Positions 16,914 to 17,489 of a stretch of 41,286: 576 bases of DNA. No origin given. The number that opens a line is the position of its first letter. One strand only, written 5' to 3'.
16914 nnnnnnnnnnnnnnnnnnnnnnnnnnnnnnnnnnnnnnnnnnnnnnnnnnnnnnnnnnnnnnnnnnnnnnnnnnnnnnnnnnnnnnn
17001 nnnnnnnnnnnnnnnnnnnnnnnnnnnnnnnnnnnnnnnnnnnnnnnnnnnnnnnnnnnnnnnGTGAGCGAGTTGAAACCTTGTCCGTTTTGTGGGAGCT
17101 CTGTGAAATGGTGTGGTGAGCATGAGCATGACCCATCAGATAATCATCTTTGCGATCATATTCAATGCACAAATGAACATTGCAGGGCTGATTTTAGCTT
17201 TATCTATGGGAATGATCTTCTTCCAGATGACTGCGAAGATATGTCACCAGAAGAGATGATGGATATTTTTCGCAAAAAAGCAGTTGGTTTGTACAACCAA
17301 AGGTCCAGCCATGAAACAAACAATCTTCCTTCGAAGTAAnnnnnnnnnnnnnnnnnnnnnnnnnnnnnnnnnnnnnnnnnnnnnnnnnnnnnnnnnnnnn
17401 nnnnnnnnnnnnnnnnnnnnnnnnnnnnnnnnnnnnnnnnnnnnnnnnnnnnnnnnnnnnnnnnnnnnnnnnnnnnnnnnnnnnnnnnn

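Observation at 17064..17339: Lar-like anti-restriction candidate in the nin region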

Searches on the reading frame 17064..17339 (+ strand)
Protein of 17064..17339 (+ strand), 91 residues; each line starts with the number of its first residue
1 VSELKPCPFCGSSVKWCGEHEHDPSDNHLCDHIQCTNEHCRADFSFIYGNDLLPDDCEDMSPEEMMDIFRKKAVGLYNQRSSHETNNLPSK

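Call 3: search_protein_families(library=pfam, proteins=[window:17064-17339:+], max_evalue=1)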
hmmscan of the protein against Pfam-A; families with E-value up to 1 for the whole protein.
window:17064-17339:+ (91 aa): 3 families
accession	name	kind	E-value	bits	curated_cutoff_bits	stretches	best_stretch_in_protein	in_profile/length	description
PF14354.12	Lar_restr_allev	-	1.7e-06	28.6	28.6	1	3-44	2-35/58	Restriction alleviation protein Lar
PF03657.19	UPF0113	-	0.15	12.8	23.8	1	41-63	7-28/73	UPF0113 PUA domain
PF04606.18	Ogr_Delta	-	0.2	12.1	26.3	0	34-45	27-38/47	Ogr/Delta-like zinc finger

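Call 4: search_protein_families(library=phrogs, proteins=[window:17064-17339:+], max_evalue=0.01)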
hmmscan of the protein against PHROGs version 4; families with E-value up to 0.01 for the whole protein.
window:17064-17339:+ (91 aa): 2 families
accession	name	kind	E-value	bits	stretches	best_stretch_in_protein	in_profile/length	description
phrog_599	-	moron, auxiliary metabolic gene and host takeover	2.5e-07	32.1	1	2-87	72-133/262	Lar-like restriction alleviation protein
phrog_38103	-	moron, auxiliary metabolic gene and host takeover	0.0042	18.1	1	1-46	1-43/133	Lar-like restriction alleviation protein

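Call 5: search_protein_families(library=ncbifam, proteins=[window:17064-17339:+], max_evalue=1)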
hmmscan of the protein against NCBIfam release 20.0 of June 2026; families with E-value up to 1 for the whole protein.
window:17064-17339:+ (91 aa): 2 families
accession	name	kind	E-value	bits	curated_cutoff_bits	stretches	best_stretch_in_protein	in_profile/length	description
TIGR03655.1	anti_R_Lar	subfamily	0.0049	17.2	39.6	1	4-37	1-33/55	Lar family restriction alleviation protein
NF007260.0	PRK09710.1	equivalog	0.25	12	113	1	3-12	5-14/64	type I toxin-antitoxin system endodeoxyribonuclease toxin RalR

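Call 7: search_dna_similar(query=window:17064-17339:+, collection=phages, mode=protein, max_rows=40, rows=spread, max_evalue=0.001)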
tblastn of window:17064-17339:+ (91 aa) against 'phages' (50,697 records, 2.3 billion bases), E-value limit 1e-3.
Records with a match: 2; places in all: 2; records where one place covers at least 80% of the query: 2.
Best place of each record, by identity: <60% 2.
By first word of the organism name: Proteus 1; Providencia 1.
By host as written in the record: Proteus vulgaris 1; Providencia stuartii 1.
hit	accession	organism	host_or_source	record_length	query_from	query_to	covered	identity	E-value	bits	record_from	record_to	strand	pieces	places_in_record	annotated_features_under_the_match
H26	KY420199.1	Proteus phage vB_PvuS_Pm34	Proteus vulgaris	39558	1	84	92%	59.5%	1e-28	112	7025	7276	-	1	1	hypothetical protein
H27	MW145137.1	Providencia phage PSTNGR2lys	Providencia stuartii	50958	1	84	92%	59.5%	2e-28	111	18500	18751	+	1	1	hypothetical protein (x3)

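Call 9: find_homologous_proteins(query=window:17064-17339:+, max_evalue=0.001)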
Query window:17064-17339:+ (91 aa): 3 proteins with E <= 0.001 among 4 candidates.
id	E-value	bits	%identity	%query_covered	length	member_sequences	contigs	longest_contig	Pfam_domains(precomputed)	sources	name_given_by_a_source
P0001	2.9e-59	215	100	100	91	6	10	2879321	PF14354.14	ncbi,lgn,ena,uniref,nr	ncbi:hypothetical protein D9F61_09940 [Escherichia coli]|uniref:Lar family restriction alleviation p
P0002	3.8e-46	173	81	97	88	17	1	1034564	PF14354.14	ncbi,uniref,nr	ncbi:Lar family restriction alleviation protein [Enterobacter roggenkampii]|uniref:Lar family restri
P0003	3.0e-19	87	45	89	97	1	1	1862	-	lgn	-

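Call 11: get_annotated_region(hit=H27, flank=4000)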
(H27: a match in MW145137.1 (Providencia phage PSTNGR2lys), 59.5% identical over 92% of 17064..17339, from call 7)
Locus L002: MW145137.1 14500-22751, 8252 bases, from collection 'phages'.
description: Providencia phage PSTNGR2lys, complete genome.
organism: Providencia phage PSTNGR2lys (NCBI taxid 2783543)
taxonomy: Viruses; Duplodnaviria; Heunggongvirae; Uroviricota; Caudoviricetes
host: Providencia stuartii; source: sewage sample; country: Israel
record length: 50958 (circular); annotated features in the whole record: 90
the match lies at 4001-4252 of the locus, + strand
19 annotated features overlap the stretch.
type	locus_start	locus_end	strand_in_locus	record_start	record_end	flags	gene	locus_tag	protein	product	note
CDS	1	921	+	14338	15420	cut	-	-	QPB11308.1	DNA replication protein O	-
CDS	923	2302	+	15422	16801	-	-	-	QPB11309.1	DNA helicase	-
CDS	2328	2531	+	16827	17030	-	-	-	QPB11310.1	hypothetical protein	-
CDS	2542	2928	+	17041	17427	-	-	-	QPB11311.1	hypothetical protein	-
CDS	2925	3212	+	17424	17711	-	-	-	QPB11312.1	hypothetical protein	-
CDS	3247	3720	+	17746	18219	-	-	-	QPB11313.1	hypothetical protein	-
CDS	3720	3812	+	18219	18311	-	-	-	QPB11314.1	hypothetical protein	-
CDS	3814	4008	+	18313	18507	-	-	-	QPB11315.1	hypothetical protein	-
CDS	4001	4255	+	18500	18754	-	-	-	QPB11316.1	hypothetical protein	-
CDS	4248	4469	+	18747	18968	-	-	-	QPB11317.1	hypothetical protein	-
CDS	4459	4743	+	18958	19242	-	-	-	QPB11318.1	hypothetical protein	-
CDS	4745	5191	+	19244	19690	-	-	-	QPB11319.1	hypothetical protein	-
CDS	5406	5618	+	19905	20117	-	-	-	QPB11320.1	hypothetical protein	-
CDS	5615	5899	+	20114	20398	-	-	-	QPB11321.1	hypothetical protein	-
CDS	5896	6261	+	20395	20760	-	-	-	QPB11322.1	holliday junction resolvase / crossover junction endodeoxyribonuclease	Holliday junction resolvase / Crossover junction endodeoxyribonuclease rusA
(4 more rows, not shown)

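Call 12: get_annotated_region(hit=H26, flank=4000)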
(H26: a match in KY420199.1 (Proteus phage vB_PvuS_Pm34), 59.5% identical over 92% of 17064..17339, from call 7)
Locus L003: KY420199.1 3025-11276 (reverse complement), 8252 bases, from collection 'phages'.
description: Proteus phage vB_PvuS_Pm34, complete genome.
organism: Proteus phage vB_PvuS_Pm34 (NCBI taxid 1933093)
taxonomy: Viruses; Duplodnaviria; Heunggongvirae; Uroviricota; Caudoviricetes; Hendrixvirinae
host: Proteus vulgaris; source: -; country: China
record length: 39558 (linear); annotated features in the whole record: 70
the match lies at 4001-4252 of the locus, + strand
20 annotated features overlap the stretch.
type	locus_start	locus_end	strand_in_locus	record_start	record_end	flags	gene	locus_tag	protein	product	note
CDS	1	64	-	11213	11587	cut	-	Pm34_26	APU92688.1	hypothetical protein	gp26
CDS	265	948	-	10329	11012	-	-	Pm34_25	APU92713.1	prophage repressor protein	gp25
CDS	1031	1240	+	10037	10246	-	-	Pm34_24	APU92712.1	hypothetical protein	gp24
CDS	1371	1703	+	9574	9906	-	-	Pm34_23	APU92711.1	hypothetical protein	gp23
CDS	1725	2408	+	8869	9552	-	-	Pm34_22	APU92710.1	putative DNA-binding protein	gp22; putative DNA-binding protein Roi of bacteriophage BP-933W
CDS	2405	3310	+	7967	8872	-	-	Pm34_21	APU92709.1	replication protein 15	gp21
CDS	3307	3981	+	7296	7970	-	-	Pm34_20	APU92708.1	replication protein P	gp20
CDS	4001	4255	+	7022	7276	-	-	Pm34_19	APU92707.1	hypothetical protein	gp19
CDS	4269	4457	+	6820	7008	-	-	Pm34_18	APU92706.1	hypothetical protein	gp18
CDS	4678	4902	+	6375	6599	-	-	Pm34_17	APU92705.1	hypothetical protein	gp17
CDS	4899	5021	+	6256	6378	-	-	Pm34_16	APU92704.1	hypothetical protein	gp16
CDS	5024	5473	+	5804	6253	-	-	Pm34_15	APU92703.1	hypothetical protein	gp15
CDS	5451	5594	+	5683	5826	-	-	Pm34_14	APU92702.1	hypothetical protein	gp14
CDS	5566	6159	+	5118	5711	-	-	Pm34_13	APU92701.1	NinG rap recombination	gp13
CDS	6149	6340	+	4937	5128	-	-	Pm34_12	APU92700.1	hypothetical protein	gp12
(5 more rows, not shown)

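Call 20: search_solved_structures(query=A1, max_evalue=10, show_alignments=2)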
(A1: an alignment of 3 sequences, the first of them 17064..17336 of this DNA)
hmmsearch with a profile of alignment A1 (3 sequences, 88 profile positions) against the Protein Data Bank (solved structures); distinct sequences matched with E-value up to 10: 1.
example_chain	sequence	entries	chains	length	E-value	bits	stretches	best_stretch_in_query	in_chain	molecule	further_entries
1wd2_A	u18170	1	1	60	1.1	12.9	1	16-47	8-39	Ariadne-1 protein homolog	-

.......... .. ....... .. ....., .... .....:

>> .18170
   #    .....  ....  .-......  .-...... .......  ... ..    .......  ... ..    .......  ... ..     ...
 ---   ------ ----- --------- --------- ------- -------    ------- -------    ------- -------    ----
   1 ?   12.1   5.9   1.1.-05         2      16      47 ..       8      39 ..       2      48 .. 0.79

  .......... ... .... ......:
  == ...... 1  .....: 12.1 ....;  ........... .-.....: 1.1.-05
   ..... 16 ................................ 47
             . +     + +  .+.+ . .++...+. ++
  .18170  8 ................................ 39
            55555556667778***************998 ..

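Call 29: find_homologous_proteins(query=A1, max_evalue=10)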
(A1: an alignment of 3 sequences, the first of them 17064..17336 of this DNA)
Query A1 (3 sequences) (91 aa, profile of the alignment): 17 proteins with E <= 10 among 223 candidates.
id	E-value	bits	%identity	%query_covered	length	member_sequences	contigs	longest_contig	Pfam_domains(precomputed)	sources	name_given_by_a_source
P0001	4.0e-50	186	100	100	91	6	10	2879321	PF14354.14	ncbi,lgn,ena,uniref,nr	ncbi:hypothetical protein D9F61_09940 [Escherichia coli]|uniref:Lar family restriction alleviation p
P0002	7.1e-50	185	81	97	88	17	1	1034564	PF14354.14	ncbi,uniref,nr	ncbi:Lar family restriction alleviation protein [Enterobacter roggenkampii]|uniref:Lar family restri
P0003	7.0e-41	156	45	89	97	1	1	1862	-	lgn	-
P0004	3.2e-35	138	62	93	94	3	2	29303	PF14354.14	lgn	-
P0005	3.0e-34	135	57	89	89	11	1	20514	-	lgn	-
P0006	4.8e-34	134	60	92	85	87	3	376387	-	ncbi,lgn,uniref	ncbi:hypothetical protein [Proteus sp. TSJ240517]|uniref:hypothetical protein n=1 Tax=Proteus sp. TS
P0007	9.8e-34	133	62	92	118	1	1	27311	PF14354.14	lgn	-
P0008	1.2e-33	133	56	89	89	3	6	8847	-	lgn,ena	-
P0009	1.4e-33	133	62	88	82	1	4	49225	-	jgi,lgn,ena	-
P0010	9.3e-33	130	61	92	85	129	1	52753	PF14354.14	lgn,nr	nr:hypothetical protein [Providencia rettgeri] ELR5197685.1 hypothetical protein [Providencia rettge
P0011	1.4e-32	130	53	87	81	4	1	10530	-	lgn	-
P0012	2.1e-32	129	56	89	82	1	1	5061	-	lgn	-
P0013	1.1e-31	127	54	90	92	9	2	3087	PF14354.14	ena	-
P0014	1.1e-30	124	54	87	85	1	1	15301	PF14354.14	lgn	-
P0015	7.6e-30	121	56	89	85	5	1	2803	-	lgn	-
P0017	9.2e-28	114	54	86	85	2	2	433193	-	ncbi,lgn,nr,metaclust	ncbi:Uncharacterised protein [Serratia marcescens]|nr:Uncharacterised protein [Serratia marcescens]|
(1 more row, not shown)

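Call 31: search_protein_representatives(alignment_id=A1)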
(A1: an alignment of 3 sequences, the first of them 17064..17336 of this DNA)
Query: 3 sequences, 88 profile positions. Proteins with E-value up to 0.001 (for the whole library): 57; up to 1e-10: 16; up to 1e-30: 2. The best 57 are listed.
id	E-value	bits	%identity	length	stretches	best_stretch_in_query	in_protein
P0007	3.1e-34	133.3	-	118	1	1-82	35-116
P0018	1.2e-31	125.1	-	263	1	1-82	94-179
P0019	4.1e-30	120.1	-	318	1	1-82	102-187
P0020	5.1e-30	119.8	-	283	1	1-82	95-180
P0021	5.5e-30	119.7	-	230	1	1-82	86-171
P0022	7.3e-30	119.3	-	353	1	6-82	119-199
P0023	1.0e-29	118.8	-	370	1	6-82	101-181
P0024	1.2e-29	118.7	-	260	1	6-82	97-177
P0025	1.6e-28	115.0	-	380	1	6-82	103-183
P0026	6.4e-28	113.1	-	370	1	6-82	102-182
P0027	1.1e-27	112.3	-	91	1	3-83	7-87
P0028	5.6e-27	110.1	-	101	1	1-74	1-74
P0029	6.1e-23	97.1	-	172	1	15-82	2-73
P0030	8.1e-23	96.7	-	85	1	3-81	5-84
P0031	2.4e-20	88.8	-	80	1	5-80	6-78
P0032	2.6e-12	63.1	-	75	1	3-80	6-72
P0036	4.4e-07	46.3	-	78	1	1-80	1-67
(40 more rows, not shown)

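Call 33: search_protein_families(library=pfam, proteins=[P0018, P0019, P0020, P0022, P0023, P0024, P0025, P0026, P0032, P0036], max_evalue=0.01)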
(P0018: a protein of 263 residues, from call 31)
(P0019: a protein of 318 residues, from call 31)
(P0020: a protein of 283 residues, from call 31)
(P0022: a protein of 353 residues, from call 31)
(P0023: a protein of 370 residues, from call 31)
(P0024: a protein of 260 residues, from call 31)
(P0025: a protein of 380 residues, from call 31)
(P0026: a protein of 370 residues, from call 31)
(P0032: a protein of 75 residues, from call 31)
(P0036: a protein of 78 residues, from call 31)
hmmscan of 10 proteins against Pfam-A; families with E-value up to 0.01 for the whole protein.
P0018 (263 aa): 1 family
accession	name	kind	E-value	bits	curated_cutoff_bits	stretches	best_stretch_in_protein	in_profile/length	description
PF14354.12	Lar_restr_allev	-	1.1e-06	29.2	28.6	1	97-144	3-42/58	Restriction alleviation protein Lar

P0019 (318 aa): 1 family
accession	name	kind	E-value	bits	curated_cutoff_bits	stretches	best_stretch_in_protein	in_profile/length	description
PF14354.12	Lar_restr_allev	-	8.8e-06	26.3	28.6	1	105-152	3-42/58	Restriction alleviation protein Lar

P0020 (283 aa): 1 family
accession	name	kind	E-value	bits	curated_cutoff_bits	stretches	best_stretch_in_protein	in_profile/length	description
PF14354.12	Lar_restr_allev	-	1.4e-05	25.7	28.6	1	98-145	3-42/58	Restriction alleviation protein Lar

P0022 (353 aa): 2 families
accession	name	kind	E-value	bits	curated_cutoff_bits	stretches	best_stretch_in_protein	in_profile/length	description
PF04447.17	dATP-dGTP_PPHyd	-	6.3e-44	148.6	23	1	227-322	1-96/97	dATP/dGTP pyrophosphohydrolase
PF14354.12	Lar_restr_allev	-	6.1e-05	23.6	28.6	1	118-162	4-40/58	Restriction alleviation protein Lar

P0023 (370 aa): 2 families
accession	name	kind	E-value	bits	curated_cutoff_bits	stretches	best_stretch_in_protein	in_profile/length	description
PF04448.17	DUF551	-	2.1e-09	38.6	22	1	308-367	1-67/68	Protein of unknown function (DUF551)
PF14354.12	Lar_restr_allev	-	6.3e-05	23.6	28.6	1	100-144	4-40/58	Restriction alleviation protein Lar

P0024 (260 aa): 1 family
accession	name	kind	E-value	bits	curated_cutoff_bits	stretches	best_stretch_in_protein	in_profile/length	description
PF14354.12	Lar_restr_allev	-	0.0001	22.9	28.6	1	96-140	4-40/58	Restriction alleviation protein Lar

P0025 (380 aa): 2 families
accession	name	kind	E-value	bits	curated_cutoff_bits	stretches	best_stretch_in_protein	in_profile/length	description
PF04447.17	dATP-dGTP_PPHyd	-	3.2e-42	143.1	23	1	211-305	1-95/97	dATP/dGTP pyrophosphohydrolase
PF14354.12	Lar_restr_allev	-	3.7e-06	27.5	28.6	1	102-148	4-42/58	Restriction alleviation protein Lar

P0026 (370 aa): 1 family
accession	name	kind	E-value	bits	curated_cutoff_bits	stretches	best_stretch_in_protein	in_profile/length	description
PF14354.12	Lar_restr_allev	-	1e-05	26.1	28.6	1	101-147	4-42/58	Restriction alleviation protein Lar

P0032 (75 aa): 1 family
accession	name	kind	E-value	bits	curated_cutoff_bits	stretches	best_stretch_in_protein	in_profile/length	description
PF14354.12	Lar_restr_allev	-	1.2e-09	38.7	28.6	1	6-72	2-57/58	Restriction alleviation protein Lar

P0036 (78 aa): 1 family
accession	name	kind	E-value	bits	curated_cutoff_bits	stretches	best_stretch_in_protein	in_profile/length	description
PF14354.12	Lar_restr_allev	-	1.7e-07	31.8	28.6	1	3-68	2-58/58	Restriction alleviation protein Lar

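Call 43: predict_structure(alignment_id=A2)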
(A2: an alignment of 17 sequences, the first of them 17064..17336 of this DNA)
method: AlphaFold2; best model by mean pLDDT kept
length: 91 residues; sequences in the alignment: 17
mean_pLDDT: 85.7   pTM: 0.72
mean pLDDT of the five models: 85.7, 84.7, 84.3, 83.3, 81.6
residues with pLDDT >= 90: 60; 70-90: 18; 50-70: 6; < 50: 7
segments of 3 or more residues with pLDDT < 50: 85-91
pLDDT, mean of each block of 10 residues (from residue 1): 87 93 92 95 88 87 93 92 49 40
secondary structure, 60 per line:
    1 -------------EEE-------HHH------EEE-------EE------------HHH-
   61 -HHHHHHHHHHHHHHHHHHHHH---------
elements in order: E14-16 E33-35 H62-82

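Call 46: search_dna_similar(query=P0022, collection=phages, mode=protein, max_rows=15, max_evalue=1e-10)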
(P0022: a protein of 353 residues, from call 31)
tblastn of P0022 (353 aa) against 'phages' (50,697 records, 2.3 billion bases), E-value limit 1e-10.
Records with a match: 440; places in all: 440; records where one place covers at least 80% of the query: 0.
Best place of each record, by identity: 80-90% 14; 60-80% 409; <60% 17.
By first word of the organism name: Klebsiella 363; Salmonella 38; Escherichia 10; Enterobacteria 5; Enterobacter 5; Cronobacter 5; Flyfo 2; Lederbergvirus 2; Phage 2; Citrobacter 1; and 7 more.
By host as written in the record: Klebsiella pneumoniae 177; - 68; Salmonella enterica subsp. enterica serovar Typhimurium 8; Klebsiella sp. 7; Klebsiella quasipneumoniae K6 (ATCC 700603) 6; Escherichia coli 5; Klebsiella pneumoniae B5055 5; Klebsiella sp. 51851 4; and 111 more.
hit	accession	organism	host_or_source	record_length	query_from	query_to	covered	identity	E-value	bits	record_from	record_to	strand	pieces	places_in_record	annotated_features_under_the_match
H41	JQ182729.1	Enterobacteria phage mEp390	Escherichia coli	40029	190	327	39%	78.4%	2e-57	206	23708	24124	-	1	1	EaA protein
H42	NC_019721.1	Enterobacteria phage mEp390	Escherichia coli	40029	190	327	39%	78.4%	2e-57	206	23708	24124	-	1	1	EaA protein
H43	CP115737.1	Citrobacter phage Omnitron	Citrobacter braakii GW-Imi-1b1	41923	177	348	49%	61.1%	3e-48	179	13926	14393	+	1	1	record has no annotation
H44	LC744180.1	Stx1a-converting phage Stx1a_EH2115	-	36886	212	333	35%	74.8%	3e-43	165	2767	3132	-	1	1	record has no annotation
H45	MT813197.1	Escherichia phage vB_EcoP_Kapi1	Escherichia coli MP1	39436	206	327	35%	74.8%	5e-43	164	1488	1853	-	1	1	hypothetical protein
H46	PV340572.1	Escherichia phage PhiR57_1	Escherichia coli ECOR13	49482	212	334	35%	73.4%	1e-42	164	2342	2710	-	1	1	hypothetical protein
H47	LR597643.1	Escherichia phage ev017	-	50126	212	334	35%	73.4%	1e-42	164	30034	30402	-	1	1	Phage EaA protein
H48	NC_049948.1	Escherichia phage ev017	-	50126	212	334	35%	73.4%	1e-42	164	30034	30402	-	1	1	DUF550 domain-containing protein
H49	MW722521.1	Salmonella phage S9-5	Salmonella enterica subsp. enterica ...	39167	216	318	29%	85.4%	1e-46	175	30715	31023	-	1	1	hypothetical protein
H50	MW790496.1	Salmonella phage vB_SalP_ABTNLsp11242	Salmonella enterica subsp. enterica ...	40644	216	318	29%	85.4%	1e-46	175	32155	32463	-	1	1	EaA protein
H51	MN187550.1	Escherichia phage phiv142-3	Escherichia coli DE142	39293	219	327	31%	80.0%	4e-40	156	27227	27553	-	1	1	Eaa prophage protein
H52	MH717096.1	Escherichia phage N7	Escherichia coli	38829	219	323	30%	82.9%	4e-42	162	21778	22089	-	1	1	hypothetical protein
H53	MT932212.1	Salmonella phage VSe13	Salmonella enterica subsp. enterica ...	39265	219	323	30%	82.9%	5e-42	162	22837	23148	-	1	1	DUF550 domain-containing protein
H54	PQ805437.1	Klebsiella phage RSU-F4K5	Klebsiella michiganensis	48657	200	327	36%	67.2%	3e-41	159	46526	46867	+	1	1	dATP/dGTP pyrophosphohydrolase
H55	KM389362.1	Escherichia phage Phi05_1387 B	-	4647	219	323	30%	81.9%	2e-41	160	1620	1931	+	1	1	record has no annotation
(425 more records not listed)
